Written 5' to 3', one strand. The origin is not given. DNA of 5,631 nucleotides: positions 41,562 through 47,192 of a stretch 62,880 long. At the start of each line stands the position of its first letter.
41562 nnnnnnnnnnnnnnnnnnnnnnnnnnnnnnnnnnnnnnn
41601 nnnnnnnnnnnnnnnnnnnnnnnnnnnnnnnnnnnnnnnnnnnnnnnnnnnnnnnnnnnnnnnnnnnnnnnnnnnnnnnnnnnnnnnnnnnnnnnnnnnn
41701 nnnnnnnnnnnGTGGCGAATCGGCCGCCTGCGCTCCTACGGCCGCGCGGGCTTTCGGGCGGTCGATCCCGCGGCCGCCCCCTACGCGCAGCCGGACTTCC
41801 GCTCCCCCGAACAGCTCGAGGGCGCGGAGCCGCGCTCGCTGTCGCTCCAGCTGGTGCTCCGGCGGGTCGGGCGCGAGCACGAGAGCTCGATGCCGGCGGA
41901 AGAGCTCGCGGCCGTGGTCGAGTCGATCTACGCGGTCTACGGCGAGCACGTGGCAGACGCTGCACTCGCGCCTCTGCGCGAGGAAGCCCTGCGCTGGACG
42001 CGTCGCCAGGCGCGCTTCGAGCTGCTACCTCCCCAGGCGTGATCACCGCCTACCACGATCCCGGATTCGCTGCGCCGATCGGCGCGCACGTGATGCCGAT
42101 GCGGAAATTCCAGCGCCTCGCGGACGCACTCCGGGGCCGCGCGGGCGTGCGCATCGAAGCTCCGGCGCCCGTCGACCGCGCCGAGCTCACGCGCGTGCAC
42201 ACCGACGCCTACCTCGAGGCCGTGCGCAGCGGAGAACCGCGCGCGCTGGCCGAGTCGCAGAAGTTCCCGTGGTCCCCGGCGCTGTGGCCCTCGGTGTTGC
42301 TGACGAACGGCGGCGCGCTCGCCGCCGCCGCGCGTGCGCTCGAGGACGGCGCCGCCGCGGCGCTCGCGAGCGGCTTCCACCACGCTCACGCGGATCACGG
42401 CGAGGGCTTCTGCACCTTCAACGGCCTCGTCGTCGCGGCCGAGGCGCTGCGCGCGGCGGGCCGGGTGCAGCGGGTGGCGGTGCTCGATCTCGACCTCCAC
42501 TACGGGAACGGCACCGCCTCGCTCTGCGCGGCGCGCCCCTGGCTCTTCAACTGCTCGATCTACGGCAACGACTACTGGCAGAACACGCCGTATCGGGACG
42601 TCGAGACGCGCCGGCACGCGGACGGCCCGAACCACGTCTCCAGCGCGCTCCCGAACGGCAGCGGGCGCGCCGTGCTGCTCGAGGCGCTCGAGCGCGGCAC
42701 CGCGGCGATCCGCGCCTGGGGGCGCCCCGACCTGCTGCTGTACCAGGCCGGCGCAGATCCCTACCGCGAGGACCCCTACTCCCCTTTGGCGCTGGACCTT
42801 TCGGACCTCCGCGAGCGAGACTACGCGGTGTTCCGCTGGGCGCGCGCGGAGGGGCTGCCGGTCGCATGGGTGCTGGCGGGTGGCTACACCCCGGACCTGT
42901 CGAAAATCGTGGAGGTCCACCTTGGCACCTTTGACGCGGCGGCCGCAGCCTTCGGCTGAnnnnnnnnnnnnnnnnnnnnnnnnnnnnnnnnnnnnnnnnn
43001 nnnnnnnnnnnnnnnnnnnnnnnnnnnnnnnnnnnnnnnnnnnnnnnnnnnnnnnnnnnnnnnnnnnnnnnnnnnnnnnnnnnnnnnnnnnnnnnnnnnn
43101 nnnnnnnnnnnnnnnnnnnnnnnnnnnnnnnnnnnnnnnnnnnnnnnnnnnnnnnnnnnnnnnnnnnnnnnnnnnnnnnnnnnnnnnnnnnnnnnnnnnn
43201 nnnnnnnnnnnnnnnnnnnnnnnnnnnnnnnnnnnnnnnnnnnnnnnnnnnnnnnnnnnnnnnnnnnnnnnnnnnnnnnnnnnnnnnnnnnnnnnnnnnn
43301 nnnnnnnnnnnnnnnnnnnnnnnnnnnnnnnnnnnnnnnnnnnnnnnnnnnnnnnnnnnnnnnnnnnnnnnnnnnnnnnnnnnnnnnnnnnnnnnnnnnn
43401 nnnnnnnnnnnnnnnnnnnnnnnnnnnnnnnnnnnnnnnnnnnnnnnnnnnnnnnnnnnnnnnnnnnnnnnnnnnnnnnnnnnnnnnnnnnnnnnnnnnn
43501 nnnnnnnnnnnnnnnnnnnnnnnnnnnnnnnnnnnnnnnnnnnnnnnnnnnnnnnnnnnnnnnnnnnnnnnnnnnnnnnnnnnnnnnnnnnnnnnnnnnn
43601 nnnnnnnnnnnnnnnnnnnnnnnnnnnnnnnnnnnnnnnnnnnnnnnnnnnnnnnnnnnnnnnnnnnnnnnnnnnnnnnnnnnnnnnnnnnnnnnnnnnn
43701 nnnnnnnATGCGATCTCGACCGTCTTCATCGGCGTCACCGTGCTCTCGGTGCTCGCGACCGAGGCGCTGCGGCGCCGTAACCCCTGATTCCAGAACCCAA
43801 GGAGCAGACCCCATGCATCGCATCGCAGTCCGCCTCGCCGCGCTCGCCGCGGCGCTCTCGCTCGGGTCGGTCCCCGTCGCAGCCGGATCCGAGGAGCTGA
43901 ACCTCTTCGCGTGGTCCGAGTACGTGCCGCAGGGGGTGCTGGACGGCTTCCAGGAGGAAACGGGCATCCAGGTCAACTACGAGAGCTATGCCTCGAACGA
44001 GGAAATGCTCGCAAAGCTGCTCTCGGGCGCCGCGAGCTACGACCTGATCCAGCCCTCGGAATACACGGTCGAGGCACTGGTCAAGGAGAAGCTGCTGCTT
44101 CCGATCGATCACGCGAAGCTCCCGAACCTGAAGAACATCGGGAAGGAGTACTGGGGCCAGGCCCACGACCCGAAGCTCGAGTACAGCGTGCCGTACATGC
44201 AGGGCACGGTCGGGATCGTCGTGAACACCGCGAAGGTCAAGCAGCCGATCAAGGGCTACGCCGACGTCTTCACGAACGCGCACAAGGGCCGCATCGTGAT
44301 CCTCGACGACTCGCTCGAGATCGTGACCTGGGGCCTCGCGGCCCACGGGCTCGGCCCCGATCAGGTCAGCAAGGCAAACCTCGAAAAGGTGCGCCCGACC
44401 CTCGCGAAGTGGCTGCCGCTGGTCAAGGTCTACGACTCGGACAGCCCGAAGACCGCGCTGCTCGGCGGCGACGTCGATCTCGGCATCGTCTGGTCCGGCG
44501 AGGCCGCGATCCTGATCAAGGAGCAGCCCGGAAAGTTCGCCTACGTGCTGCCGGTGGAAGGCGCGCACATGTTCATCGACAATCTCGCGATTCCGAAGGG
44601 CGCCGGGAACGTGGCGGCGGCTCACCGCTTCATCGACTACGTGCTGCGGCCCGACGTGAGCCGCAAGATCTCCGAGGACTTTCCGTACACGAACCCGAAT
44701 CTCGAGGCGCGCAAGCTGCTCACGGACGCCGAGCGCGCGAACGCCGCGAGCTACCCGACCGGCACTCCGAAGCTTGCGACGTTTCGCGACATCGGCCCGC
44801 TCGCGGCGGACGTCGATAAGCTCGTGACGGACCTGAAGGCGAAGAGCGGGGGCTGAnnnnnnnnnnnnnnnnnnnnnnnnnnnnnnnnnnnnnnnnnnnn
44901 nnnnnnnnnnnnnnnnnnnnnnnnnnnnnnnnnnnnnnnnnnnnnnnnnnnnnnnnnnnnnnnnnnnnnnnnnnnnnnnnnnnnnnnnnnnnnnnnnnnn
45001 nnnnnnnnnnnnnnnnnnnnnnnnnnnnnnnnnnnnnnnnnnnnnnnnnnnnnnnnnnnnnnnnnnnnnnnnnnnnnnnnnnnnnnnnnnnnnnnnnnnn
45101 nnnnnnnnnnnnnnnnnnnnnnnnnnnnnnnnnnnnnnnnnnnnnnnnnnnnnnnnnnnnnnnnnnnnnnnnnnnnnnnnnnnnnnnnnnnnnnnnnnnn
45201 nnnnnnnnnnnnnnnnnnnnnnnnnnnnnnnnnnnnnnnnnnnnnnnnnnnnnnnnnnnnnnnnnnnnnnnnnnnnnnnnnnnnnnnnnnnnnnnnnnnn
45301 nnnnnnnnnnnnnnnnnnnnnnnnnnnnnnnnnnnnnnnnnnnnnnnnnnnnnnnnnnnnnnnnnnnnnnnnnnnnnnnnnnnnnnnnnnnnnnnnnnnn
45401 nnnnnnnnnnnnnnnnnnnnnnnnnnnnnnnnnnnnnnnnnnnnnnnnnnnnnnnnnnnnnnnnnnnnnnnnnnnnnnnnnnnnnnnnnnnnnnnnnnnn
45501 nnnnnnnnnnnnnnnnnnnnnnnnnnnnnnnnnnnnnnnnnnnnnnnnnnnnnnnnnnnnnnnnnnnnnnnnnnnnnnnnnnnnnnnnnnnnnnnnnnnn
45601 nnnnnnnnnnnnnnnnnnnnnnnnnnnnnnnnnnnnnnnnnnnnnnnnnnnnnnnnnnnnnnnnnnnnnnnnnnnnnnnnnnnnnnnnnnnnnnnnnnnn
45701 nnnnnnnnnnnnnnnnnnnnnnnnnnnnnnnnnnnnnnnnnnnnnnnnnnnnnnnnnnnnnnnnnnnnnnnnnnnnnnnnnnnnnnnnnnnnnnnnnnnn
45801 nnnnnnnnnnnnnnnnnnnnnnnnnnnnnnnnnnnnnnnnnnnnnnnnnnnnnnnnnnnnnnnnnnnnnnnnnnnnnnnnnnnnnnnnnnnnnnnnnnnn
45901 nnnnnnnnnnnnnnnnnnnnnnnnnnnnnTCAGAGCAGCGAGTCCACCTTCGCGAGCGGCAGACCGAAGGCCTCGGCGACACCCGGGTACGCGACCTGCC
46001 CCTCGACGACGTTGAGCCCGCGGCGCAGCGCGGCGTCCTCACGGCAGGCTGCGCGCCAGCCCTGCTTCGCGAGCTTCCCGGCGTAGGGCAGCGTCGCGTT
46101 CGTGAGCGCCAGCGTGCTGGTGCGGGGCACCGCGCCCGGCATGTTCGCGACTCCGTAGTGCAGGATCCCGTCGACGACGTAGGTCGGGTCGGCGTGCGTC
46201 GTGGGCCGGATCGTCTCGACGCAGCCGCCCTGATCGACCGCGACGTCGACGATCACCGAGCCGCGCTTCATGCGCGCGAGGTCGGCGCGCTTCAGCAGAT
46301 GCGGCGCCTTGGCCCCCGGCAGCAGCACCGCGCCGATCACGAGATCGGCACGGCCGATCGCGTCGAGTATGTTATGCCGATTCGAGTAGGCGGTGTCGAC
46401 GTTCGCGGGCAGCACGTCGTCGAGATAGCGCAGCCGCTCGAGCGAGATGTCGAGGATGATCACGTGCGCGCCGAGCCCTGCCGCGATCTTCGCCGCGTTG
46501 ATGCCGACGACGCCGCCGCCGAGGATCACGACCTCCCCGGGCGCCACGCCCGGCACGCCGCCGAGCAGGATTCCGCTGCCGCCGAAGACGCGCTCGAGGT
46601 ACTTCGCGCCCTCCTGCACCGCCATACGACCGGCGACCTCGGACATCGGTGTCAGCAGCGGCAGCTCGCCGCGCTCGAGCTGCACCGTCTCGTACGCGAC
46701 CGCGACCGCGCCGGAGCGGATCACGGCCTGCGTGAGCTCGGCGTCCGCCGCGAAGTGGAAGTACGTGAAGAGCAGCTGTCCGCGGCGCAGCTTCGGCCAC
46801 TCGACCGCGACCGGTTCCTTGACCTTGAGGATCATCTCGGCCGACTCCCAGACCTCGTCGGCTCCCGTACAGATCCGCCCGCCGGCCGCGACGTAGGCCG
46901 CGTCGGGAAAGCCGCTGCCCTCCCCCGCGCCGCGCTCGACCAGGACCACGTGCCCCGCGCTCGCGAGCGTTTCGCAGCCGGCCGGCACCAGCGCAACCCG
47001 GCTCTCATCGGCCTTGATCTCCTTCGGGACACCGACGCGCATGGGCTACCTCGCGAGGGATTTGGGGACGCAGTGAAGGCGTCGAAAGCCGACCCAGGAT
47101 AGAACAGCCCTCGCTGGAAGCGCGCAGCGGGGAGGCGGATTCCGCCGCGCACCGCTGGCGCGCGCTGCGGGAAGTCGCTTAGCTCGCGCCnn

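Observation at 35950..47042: Possible acetyl-protection polyamine catabolic pathway (GNAT-like / PuuB-like oxidase / HDAC) replacing PuuA-PuuD glutamylation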

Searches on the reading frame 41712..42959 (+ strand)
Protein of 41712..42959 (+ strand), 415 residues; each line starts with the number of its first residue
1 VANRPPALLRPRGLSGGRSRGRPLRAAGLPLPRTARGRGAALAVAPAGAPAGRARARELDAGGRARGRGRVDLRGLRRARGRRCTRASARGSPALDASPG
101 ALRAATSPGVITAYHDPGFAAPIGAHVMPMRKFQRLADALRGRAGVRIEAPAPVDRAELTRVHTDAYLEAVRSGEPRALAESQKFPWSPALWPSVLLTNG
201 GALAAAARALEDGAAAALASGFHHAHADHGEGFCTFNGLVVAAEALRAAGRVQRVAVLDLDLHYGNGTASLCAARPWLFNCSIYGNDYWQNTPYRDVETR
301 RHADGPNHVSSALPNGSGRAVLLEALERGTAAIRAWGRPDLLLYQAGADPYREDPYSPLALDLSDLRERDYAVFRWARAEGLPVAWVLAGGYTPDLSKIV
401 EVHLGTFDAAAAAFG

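Call 5: search_protein_families(library=pfam, proteins=[window:41712-42959:+], max_evalue=0.001)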
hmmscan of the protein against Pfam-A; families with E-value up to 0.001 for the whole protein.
window:41712-42959:+ (415 aa): 1 family
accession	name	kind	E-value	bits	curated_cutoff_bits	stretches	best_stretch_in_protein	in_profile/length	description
PF00850.24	Hist_deacetyl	-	1.9e-49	169.1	27.9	1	126-403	1-294/298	Histone deacetylase domain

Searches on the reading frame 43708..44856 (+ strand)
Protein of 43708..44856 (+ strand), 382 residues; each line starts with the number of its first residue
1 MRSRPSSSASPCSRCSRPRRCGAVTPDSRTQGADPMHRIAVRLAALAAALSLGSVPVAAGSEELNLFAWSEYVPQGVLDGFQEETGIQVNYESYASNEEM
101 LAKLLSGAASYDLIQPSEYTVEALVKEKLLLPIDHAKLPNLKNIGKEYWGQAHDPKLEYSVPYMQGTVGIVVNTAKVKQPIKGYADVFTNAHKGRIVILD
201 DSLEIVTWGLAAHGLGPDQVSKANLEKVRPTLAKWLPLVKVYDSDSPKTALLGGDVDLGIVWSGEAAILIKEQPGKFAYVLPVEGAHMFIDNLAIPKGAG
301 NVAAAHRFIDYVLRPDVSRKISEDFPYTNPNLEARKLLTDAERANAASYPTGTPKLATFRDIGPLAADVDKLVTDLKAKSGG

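Call 5: search_protein_families(library=pfam, proteins=[window:43708-44856:+], max_evalue=0.001)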
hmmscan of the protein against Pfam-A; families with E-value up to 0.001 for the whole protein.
window:43708-44856:+ (382 aa): 5 families
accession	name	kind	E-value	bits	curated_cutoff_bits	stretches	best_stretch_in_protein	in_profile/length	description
PF13416.11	SBP_bac_8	-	7.4e-31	108.4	27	1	79-336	4-267/279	Bacterial extracellular solute-binding protein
PF01547.30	SBP_bac_1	-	4.2e-19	70.1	26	1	74-316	11-304/307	Bacterial extracellular solute-binding protein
PF13343.11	SBP_bac_6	-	2.9e-12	47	24.6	1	118-334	18-226/245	Bacterial extracellular solute-binding protein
PF13531.11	SBP_bac_11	-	7.2e-11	42.7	25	1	79-317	18-217/227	Bacterial extracellular solute-binding protein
PF02030.20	Lipoprotein_8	-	0.00038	19.8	20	1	42-143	6-102/493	Hypothetical lipoprotein (MG045 family)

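Call 9: search_protein_families(library=ncbifam, proteins=[window:43708-44856:+], max_evalue=0.01)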
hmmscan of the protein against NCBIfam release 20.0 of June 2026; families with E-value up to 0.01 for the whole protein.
window:43708-44856:+ (382 aa): 6 families
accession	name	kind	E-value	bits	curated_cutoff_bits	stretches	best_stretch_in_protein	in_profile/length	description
NF007048.0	PRK09501.1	equivalog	3.6e-64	216.9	582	1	43-351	9-317/348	spermidine/putrescine ABC transporter substrate-binding protein PotD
NF007962.0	PRK10682.1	equivalog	9.4e-43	146.6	636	1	46-353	13-340/370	spermidine/putrescine ABC transporter substrate-binding protein PotF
NF043073.1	MMSYN1_0195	equivalog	6.8e-18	64.3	1250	1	52-142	588-676/1021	spermidine/putrescine ABC transporter permease/substrate-binding protein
NF041888.1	ABC_SBP_YdcS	equivalog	5e-12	45.3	725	1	45-324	17-316/379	putative ABC transporter substrate-binding protein YdcS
TIGR03261.1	phnS2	equivalog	0.0027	16.8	392.75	0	252-323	211-281/334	putative 2-aminoethylphosphonate ABC transporter substrate-binding protein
NF008633.1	PRK11622.1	subfamily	0.0054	15.6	203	0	284-348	296-360/397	ABC transporter substrate-binding protein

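Call 68: search_solved_structures(query=window:43822-44856:+, max_evalue=1e-20)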
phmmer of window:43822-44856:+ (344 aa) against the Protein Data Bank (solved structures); distinct sequences matched with E-value up to 1e-20: 22.
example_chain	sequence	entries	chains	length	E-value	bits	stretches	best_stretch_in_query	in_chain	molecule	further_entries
7xjm_A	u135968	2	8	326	2.1e-58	201.4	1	21-312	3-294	Putrescine-binding periplasmic protein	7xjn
8y5h_E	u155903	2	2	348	3.2e-57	197.5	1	8-326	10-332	Spermidine/putrescine-binding periplasmic protein | Putrescine-binding periplasmic protein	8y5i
4eqb_A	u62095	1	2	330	3.4e-56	194.2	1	22-313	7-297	Spermidine/putrescine ABC superfamily ATP binding cassette transporter, binding protein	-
1pot_A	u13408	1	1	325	1.9e-55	191.7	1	26-326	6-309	SPERMIDINE/PUTRESCINE-BINDING PROTEIN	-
1poy_1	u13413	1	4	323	2.2e-55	191.5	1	26-326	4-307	SPERMIDINE/PUTRESCINE-BINDING PROTEIN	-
4gl0_A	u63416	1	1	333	1.5e-52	182.2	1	21-312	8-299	Lmo0810 protein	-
3ttm_A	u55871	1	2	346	6e-40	140.8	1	18-325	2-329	Polyamine transport protein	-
3ttk_A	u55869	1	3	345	6.6e-40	140.6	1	18-324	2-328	Polyamine transport protein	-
3ttl_A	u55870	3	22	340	1.3e-37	133.1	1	25-312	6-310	Polyamine transport protein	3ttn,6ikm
8asz_A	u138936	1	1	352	2.1e-37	132.4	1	24-318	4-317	Putrescine-binding periplasmic protein PotF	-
7oyy_A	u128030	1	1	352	1.3e-36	129.8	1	24-321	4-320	Putrescine-binding periplasmic protein PotF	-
7oyz_A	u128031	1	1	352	1.8e-36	129.3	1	24-321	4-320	Putrescine-binding periplasmic protein PotF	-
7oyv_A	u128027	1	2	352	1.8e-36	129.3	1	24-321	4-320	Putrescine-binding periplasmic protein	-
7oyw_A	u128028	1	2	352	2.5e-36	128.9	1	24-321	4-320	Putrescine-binding periplasmic protein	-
7oyt_A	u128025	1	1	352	3.5e-36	128.4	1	24-321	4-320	Putrescine-binding periplasmic protein PotF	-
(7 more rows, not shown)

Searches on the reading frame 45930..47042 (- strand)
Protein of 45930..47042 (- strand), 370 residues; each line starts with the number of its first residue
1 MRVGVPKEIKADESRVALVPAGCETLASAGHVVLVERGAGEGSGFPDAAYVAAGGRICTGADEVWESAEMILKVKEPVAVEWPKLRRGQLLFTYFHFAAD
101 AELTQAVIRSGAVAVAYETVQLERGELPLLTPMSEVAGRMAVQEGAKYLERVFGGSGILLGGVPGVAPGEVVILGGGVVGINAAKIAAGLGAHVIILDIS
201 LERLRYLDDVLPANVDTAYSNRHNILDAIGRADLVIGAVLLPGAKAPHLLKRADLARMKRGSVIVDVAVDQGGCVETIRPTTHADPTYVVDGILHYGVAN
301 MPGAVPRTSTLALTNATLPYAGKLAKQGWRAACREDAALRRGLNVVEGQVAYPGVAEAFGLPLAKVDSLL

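Call 5: search_protein_families(library=pfam, proteins=[window:45930-47042:-], max_evalue=0.001)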
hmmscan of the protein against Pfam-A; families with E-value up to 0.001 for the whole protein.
window:45930-47042:- (370 aa): 5 families
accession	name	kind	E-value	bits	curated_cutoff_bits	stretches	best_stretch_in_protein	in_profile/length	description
PF01262.27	AlaDh_PNT_C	-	4.8e-88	294.6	23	1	141-352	1-213/214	Alanine dehydrogenase/PNT, C-terminal domain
PF05222.21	AlaDh_PNT_N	-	6.2e-47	159.7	30.4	1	4-137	1-136/136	Alanine dehydrogenase/PNT, N-terminal domain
PF02826.25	2-Hacid_dh_C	-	1.1e-06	28.5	25.1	1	170-268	38-127/178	D-isomer specific 2-hydroxyacid dehydrogenase, NAD binding domain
PF07992.20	Pyr_redox_2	-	0.00015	21.7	26.1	1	168-211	142-185/291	Pyridine nucleotide-disulphide oxidoreductase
PF00070.33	Pyr_redox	-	0.00018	22.4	22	1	171-217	2-48/82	Pyridine nucleotide-disulphide oxidoreductase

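Call 9: search_protein_families(library=ncbifam, proteins=[window:45930-47042:-], max_evalue=0.01)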
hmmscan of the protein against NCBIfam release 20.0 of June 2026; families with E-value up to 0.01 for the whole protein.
window:45930-47042:- (370 aa): 18 families
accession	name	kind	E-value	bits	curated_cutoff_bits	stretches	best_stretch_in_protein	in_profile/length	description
TIGR00518.1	alaDH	equivalog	2.5e-158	526.9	391.85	1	1-368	1-367/370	alanine dehydrogenase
NF006942.0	PRK09424.1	equivalog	4.5e-49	167.5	383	2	1-200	1-197/510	Re/Si-specific NAD(P)(+) transhydrogenase subunit alpha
TIGR00561.1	pntA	equivalog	8.9e-37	126.9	444.4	2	2-198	1-194/511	Re/Si-specific NAD(P)(+) transhydrogenase subunit alpha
NF003585.0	PRK05249.1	equivalog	0.00018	20.2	465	1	168-219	176-227/464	Si-specific NAD(P)(+) transhydrogenase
TIGR01350.1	lipoamide_DH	equivalog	0.00019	20.3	408.8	1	167-214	169-216/461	dihydrolipoyl dehydrogenase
NF006162.0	PRK08306.1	equivalog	0.00036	19.9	261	1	170-274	156-249/297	dipicolinate synthase subunit DpsA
NF009127.0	PRK12480.1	equivalog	0.00036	19.6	579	1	171-269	149-235/330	D-lactate dehydrogenase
NF005884.0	PRK07846.1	equivalog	0.0005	18.8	501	1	168-223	168-223/454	mycothione reductase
NF004943.0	PRK06292.2-1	equivalog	0.0012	17.7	432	1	168-221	171-224/456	dihydrolipoyl dehydrogenase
TIGR01424.1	gluta_reduc_2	equivalog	0.0018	16.9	606.05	1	167-222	165-220/446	glutathione-disulfide reductase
TIGR03452.1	mycothione_red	equivalog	0.0019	17.2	635.65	1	168-222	169-223/452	mycothione reductase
TIGR03366.1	HpnZ_proposed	hypoth_equivalog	0.0037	16.5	328.1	0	170-204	158-193/315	putative phosphonate catabolism associated alcohol dehydrogenase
TIGR02053.1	MerA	equivalog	0.0037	16.3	454.45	1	167-216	166-215/465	mercury(II) reductase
NF041097.1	keto_inos_dh_IolM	equivalog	0.0052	15.5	450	1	165-204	203-244/389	scyllo-inosose 3-dehydrogenase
TIGR02853.1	spore_dpaA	equivalog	0.0064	15.8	319.65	1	170-274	153-246/287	dipicolinic acid synthetase subunit A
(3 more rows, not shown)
